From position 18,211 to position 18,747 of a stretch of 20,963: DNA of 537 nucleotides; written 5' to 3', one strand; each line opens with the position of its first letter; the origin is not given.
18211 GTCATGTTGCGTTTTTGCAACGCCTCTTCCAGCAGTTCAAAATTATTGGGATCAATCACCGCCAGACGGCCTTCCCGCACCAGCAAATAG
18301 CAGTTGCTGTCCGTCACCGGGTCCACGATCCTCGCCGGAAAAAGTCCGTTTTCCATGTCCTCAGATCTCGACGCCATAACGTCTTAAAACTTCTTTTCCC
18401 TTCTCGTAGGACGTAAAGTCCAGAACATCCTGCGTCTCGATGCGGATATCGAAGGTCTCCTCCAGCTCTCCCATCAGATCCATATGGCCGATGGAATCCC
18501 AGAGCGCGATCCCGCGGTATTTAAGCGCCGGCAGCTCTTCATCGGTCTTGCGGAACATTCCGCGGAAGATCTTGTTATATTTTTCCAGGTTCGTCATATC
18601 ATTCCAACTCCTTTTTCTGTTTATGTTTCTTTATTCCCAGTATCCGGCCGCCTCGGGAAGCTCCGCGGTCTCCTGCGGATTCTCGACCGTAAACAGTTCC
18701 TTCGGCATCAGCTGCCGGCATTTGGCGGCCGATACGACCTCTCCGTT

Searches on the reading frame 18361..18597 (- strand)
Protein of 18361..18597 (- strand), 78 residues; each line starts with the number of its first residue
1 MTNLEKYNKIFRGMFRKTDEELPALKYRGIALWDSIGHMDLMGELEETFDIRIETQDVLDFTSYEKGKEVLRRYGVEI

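Call 4: search_protein_families(library=pfam, proteins=[window:18361-18597:-])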
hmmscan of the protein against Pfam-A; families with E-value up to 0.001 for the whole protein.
window:18361-18597:- (78 aa): 0 families

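Call 7: search_protein_families(library=ncbifam, proteins=[window:18361-18597:-])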
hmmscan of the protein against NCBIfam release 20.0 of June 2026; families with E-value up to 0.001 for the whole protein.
window:18361-18597:- (78 aa): 0 families

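Call 37: find_encoding_contigs(protein=window:18361-18597:-, flank=10000, max_places=6)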
Protein window:18361-18597:- (78 aa): 16 contigs read that carry it; 6 places shown.
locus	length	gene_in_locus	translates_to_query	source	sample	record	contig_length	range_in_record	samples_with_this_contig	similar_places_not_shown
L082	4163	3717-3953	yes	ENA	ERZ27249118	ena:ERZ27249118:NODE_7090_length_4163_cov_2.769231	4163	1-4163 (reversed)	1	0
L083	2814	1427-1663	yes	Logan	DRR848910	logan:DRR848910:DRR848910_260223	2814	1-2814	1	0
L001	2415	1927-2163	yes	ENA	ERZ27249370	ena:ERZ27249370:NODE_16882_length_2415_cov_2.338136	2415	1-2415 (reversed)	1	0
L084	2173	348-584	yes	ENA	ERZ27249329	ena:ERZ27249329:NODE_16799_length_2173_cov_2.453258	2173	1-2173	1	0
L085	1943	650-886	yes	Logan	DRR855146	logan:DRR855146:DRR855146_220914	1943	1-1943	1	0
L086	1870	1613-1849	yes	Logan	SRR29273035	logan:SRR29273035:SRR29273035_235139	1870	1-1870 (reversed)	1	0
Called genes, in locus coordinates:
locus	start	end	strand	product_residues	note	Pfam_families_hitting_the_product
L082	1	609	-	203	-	?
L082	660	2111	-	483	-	PF11794:HpaB_N, PF03241:HpaB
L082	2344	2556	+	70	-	-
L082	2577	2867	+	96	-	PF01106:NifU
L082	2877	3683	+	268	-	PF27236:AF_0334, PF01575:MaoC_dehydratas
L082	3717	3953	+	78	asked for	-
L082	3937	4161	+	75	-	?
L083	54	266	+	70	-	-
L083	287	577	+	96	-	PF01106:NifU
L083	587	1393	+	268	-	PF27236:AF_0334, PF01575:MaoC_dehydratas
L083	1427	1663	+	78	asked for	-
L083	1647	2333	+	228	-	PF00753:Lactamase_B, PF12706:Lactamase_B_2 (weak), PF13483:Lactamase_B_3 (weak)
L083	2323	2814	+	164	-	?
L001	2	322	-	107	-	?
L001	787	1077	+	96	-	PF01106:NifU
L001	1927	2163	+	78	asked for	-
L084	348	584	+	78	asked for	-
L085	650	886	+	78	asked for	-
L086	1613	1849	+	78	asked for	-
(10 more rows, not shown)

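Call 54: search_protein_families(library=ncbifam, proteins=[window:18361-18597:-], max_evalue=0.1)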
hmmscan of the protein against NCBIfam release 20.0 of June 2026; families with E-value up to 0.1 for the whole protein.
window:18361-18597:- (78 aa): 5 families
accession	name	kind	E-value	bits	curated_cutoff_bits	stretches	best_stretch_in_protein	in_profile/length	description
NF002150.0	PRK00982.1-4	subfamily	0.0022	18.2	66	1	34-59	38-63/80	acyl carrier protein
NF058660.1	cispen_ACP_AmcB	equivalog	0.0024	18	80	1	33-58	35-60/80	cispentacin biosynthesis acyl carrier protein AmcB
NF002148.0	PRK00982.1-2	subfamily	0.025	14.4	71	1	34-58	37-61/79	acyl carrier protein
NF006031.0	PRK08172.1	equivalog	0.068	13.8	76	1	34-64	37-67/82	acyl carrier protein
NF003464.0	PRK05087.1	equivalog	0.079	13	68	1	32-57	33-58/78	D-alanine--poly(phosphoribitol) ligase subunit DltC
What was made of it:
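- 18361..18597 (-): 78-aa acyl-carrier-like protein with the serine motif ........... Weak ACP and DltC matches (call 54).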

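Call 60: search_solved_structures(query=L082:660-2111:-, max_evalue=1e-20)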
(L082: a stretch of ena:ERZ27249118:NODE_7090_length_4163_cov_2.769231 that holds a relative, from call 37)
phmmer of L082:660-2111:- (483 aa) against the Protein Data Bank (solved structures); distinct sequences matched with E-value up to 1e-20: 10.
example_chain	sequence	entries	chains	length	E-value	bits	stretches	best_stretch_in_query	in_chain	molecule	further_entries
1u8v_A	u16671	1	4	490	4.1e-246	820.3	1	3-481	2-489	Gamma-aminobutyrate metabolism dehydratase/isomerase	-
6vjr_A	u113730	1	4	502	4.1e-189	632.4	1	4-481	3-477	Vinylacetyl-CoA Delta-isomerase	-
2yyg_A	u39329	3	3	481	4.2e-43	151.1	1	4-440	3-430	4-hydroxyphenylacetate-3-hydroxylase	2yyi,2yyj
2yyk_A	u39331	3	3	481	1.3e-42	149.6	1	4-440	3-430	4-hydroxyphenylacetate-3-hydroxylase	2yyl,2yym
9lft_A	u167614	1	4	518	1e-35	126.8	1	4-441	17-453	4-Hydroxyphenylacetate-3-monooxygenase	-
4oo2_A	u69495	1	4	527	9.8e-32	113.7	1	4-434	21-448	Chlorophenol-4-monooxygenase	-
6b1b_A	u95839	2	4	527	3.6e-29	105.2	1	4-466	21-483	4-hydroxyphenylacetate 3-monooxygenase, oxygenase subunit | 4-hydroxyphenylacetate 3-monooxygenase oxygenase component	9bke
6qyh_A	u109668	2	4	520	4.6e-29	104.9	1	4-466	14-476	4-hydroxyphenylacetate 3-monooxygenase oxygenase component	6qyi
6eb0_A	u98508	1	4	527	4.8e-29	104.8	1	4-466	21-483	4-hydroxyphenylacetate 3-monooxygenase, oxygenase subunit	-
3hwc_A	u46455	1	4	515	4e-25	91.9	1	4-437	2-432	Chlorophenol-4-monooxygenase component 2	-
